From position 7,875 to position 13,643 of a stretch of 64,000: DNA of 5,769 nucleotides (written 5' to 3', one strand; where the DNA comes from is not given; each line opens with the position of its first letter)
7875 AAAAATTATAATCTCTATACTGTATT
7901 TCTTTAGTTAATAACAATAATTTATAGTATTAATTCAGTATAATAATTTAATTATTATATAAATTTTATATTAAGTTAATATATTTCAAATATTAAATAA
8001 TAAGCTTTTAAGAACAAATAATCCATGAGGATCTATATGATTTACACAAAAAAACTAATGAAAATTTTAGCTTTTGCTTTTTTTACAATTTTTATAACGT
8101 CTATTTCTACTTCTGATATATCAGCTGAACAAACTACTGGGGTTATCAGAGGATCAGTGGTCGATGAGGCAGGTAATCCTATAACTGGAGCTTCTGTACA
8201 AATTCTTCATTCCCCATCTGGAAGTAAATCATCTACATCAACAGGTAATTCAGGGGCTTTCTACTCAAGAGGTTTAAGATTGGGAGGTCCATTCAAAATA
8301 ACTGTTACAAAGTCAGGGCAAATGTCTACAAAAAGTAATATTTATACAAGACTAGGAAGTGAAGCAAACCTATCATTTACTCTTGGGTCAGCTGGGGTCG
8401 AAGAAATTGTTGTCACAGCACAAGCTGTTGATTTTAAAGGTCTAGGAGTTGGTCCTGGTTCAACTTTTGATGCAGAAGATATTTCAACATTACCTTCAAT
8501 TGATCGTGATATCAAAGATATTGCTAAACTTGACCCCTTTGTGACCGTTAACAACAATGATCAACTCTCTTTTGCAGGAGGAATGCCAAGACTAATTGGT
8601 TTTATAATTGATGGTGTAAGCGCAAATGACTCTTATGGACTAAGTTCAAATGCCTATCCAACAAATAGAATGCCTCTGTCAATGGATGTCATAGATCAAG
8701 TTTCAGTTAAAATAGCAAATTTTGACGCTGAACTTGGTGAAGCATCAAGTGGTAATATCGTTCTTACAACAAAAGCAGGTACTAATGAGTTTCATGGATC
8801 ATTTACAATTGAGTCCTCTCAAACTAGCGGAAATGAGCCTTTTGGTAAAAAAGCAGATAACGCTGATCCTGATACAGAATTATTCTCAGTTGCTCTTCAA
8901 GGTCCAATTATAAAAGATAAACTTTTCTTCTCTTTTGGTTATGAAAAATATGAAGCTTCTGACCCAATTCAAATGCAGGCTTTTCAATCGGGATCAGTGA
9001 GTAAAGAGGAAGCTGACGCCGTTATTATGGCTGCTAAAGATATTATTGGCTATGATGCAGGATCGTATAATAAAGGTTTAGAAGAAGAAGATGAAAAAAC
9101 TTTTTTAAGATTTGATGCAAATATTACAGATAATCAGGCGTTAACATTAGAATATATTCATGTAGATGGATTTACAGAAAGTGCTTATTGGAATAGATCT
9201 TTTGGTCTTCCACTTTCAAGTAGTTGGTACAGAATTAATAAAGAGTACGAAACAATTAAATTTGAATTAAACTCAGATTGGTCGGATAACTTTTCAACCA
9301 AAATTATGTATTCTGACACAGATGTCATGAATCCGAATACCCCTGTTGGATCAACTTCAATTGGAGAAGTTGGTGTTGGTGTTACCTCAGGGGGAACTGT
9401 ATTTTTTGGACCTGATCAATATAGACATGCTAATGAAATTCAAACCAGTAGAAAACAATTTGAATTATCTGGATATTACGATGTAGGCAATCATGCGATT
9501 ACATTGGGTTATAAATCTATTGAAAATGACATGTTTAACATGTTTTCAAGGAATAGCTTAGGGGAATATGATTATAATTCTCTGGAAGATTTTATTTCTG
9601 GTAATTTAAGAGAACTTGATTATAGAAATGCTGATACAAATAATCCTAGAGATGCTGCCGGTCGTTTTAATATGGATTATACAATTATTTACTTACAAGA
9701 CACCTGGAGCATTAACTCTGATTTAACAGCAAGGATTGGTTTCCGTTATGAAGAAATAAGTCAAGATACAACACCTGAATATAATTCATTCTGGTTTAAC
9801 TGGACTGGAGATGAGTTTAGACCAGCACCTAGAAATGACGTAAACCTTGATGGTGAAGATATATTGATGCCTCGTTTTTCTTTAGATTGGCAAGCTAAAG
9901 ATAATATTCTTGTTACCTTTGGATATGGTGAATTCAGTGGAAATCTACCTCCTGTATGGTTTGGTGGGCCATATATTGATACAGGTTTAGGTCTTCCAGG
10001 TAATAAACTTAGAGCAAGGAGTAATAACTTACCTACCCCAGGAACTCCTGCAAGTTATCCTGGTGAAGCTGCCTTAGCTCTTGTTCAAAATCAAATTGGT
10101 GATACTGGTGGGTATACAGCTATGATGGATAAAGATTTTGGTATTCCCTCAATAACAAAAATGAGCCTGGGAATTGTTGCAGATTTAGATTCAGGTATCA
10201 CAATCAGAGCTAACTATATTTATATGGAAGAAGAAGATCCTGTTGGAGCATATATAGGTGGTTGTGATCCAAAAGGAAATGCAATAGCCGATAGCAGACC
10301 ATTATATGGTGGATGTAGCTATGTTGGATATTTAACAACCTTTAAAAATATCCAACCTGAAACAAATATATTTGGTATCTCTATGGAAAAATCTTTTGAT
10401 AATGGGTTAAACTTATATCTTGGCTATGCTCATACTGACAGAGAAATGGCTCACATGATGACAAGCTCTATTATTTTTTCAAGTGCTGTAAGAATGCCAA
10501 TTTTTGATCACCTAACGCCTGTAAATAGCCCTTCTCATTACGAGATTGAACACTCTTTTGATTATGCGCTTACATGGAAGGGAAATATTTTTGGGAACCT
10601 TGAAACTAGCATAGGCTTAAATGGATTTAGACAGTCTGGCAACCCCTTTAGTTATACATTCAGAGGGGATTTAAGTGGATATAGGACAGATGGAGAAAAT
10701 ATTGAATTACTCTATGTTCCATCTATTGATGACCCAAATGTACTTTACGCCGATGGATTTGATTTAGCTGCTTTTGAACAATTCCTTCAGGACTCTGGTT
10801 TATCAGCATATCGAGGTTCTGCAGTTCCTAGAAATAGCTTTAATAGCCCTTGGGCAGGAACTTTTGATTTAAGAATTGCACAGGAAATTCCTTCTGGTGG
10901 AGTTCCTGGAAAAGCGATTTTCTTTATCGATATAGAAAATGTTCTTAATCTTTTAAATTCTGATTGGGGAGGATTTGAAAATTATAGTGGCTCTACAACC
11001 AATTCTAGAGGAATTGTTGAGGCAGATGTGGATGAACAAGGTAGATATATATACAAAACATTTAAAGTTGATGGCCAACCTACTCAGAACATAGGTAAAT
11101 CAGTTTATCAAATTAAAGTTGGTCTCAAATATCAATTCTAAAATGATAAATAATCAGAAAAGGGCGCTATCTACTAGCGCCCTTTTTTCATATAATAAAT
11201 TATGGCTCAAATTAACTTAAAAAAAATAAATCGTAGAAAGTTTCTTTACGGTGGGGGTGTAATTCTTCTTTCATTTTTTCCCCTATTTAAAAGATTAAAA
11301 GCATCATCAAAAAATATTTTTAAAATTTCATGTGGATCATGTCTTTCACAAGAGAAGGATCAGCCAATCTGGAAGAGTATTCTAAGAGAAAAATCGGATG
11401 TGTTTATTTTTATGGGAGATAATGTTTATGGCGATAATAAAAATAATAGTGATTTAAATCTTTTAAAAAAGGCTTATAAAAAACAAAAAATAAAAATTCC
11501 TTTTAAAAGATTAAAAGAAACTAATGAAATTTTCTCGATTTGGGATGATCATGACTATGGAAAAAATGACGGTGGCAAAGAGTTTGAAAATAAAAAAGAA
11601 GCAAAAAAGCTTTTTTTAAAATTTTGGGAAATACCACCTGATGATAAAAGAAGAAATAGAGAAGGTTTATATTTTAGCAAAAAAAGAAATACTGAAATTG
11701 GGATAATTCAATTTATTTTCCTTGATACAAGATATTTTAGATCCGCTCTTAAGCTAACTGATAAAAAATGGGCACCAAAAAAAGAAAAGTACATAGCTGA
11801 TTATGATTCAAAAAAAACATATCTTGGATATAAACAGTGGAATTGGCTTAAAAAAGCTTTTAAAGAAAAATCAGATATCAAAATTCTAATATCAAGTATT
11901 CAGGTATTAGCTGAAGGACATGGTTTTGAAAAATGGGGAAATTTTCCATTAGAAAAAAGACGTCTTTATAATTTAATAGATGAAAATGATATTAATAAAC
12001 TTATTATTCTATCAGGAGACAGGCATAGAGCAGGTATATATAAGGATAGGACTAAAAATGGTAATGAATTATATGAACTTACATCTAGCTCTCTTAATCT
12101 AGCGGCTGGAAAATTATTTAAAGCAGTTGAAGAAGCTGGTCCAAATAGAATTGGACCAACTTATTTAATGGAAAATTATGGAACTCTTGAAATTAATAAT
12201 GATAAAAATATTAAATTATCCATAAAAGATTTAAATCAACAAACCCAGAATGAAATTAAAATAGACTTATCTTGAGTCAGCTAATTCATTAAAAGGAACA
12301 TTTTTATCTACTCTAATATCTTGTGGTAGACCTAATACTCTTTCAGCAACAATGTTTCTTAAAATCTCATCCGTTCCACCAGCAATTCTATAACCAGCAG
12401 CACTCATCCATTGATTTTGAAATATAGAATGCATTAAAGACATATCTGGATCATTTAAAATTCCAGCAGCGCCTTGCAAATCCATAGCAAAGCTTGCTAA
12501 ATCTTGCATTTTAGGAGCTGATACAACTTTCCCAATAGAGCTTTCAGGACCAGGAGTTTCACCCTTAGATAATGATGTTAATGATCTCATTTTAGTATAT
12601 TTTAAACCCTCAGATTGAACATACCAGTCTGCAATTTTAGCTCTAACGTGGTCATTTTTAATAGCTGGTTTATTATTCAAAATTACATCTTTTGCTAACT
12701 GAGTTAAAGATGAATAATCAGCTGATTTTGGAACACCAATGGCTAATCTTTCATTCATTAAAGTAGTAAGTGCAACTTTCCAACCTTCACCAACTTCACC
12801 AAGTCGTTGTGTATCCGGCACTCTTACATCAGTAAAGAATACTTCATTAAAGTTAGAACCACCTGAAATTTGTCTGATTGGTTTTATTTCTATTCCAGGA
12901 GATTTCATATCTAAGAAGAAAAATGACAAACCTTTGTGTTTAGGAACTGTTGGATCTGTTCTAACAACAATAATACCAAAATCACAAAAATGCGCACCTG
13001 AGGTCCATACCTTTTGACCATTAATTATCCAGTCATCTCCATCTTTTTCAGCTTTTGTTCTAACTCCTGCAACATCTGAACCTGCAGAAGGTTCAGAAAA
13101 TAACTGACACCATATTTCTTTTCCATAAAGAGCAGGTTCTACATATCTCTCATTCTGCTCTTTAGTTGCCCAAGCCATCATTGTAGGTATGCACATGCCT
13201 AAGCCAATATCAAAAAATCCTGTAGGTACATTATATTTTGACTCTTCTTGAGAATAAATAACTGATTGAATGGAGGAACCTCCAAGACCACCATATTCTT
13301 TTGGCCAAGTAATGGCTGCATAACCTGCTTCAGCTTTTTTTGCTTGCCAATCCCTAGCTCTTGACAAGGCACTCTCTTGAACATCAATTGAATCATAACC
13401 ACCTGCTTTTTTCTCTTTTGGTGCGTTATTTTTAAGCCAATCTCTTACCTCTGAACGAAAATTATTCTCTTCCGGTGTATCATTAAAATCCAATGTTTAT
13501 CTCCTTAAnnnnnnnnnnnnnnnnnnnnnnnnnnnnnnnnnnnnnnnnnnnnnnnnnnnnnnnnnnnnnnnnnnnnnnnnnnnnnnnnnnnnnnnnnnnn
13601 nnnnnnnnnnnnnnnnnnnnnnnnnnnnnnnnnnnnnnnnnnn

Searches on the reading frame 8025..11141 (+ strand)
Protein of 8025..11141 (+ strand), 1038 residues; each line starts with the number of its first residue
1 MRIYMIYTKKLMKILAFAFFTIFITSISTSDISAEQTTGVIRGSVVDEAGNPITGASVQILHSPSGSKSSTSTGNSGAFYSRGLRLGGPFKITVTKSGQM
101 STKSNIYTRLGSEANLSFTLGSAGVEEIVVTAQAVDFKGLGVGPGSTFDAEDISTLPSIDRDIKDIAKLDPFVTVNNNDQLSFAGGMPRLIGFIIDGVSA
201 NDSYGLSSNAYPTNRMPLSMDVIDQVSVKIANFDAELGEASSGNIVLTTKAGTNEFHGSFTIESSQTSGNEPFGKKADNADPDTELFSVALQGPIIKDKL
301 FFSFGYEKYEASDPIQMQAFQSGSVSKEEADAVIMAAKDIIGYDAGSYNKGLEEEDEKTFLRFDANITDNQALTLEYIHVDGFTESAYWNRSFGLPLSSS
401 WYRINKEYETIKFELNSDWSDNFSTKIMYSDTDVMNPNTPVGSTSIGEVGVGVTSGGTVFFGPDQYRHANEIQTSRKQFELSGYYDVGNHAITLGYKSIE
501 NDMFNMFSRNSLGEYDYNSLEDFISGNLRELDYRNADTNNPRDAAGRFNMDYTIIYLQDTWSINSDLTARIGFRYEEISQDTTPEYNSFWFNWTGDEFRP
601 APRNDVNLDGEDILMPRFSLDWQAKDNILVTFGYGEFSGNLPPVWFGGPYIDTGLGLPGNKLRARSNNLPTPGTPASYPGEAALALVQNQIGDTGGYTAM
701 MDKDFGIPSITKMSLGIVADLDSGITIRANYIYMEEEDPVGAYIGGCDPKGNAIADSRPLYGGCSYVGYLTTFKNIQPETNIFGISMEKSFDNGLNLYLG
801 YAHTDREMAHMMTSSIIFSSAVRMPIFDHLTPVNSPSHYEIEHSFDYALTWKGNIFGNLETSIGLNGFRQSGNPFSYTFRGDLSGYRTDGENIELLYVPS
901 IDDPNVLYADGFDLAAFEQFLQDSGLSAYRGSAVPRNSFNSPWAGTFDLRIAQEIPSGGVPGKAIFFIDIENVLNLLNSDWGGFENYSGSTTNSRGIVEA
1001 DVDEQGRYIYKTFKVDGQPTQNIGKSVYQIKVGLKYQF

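Call 62: search_protein_families(library=pfam, proteins=[window:8025-11141:+], max_evalue=0.000001)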
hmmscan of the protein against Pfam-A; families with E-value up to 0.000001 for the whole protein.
window:8025-11141:+ (1038 aa): 2 families
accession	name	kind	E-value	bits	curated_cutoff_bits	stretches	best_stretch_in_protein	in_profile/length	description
PF25183.1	OMP_b-brl_4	-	1.5e-28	100.2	30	2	353-976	151-808/838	Outer membrane beta barrel domain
PF13620.12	CarboxypepD_reg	-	1.2e-14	54.9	32.3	1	41-120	2-81/82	Carboxypeptidase regulatory-like domain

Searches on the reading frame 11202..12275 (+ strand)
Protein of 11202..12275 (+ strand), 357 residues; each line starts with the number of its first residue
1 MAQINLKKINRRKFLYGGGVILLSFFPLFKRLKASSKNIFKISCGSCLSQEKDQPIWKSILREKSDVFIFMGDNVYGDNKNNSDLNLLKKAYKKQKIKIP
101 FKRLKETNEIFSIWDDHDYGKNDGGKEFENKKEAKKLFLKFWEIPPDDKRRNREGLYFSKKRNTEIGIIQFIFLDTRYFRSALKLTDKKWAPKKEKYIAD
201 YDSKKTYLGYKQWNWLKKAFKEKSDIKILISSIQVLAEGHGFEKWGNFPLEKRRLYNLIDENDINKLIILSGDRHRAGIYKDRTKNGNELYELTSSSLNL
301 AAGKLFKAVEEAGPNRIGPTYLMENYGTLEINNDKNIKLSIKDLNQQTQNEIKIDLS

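Call 62: search_protein_families(library=pfam, proteins=[window:11202-12275:+], max_evalue=0.000001)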
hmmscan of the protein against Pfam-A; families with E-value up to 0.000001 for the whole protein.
window:11202-12275:+ (357 aa): 1 family
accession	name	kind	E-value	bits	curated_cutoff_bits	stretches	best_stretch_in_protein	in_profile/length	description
PF09423.15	PhoD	-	1.7e-17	64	27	1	53-300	13-293/343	PhoD-like phosphatase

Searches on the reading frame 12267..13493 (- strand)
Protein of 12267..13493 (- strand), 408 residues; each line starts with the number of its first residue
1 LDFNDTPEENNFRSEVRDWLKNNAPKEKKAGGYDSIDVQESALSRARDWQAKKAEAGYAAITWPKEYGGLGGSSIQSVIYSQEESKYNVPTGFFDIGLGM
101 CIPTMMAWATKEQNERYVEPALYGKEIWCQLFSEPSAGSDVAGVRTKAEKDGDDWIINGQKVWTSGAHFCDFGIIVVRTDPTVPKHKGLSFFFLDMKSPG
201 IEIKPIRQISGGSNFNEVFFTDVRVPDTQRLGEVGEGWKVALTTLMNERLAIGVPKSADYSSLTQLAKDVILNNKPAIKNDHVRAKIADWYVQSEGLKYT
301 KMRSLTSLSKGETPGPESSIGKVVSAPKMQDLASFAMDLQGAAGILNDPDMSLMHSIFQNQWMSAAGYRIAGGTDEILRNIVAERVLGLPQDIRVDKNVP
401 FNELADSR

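Call 62: search_protein_families(library=pfam, proteins=[window:12267-13493:-], max_evalue=0.000001)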
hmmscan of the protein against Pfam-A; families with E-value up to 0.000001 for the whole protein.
window:12267-13493:- (408 aa): 3 families
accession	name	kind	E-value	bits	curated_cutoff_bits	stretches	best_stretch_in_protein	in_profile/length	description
PF00441.29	Acyl-CoA_dh_1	-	9e-24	84.8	22.4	1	235-387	1-150/150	Acyl-CoA dehydrogenase, C-terminal domain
PF02770.24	Acyl-CoA_dh_M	-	1.7e-19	70.2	33.3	1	129-223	1-97/97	Acyl-CoA dehydrogenase, middle domain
PF02771.21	Acyl-CoA_dh_N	-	4.4e-14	53.3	22.9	1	6-124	1-112/113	Acyl-CoA dehydrogenase, N-terminal domain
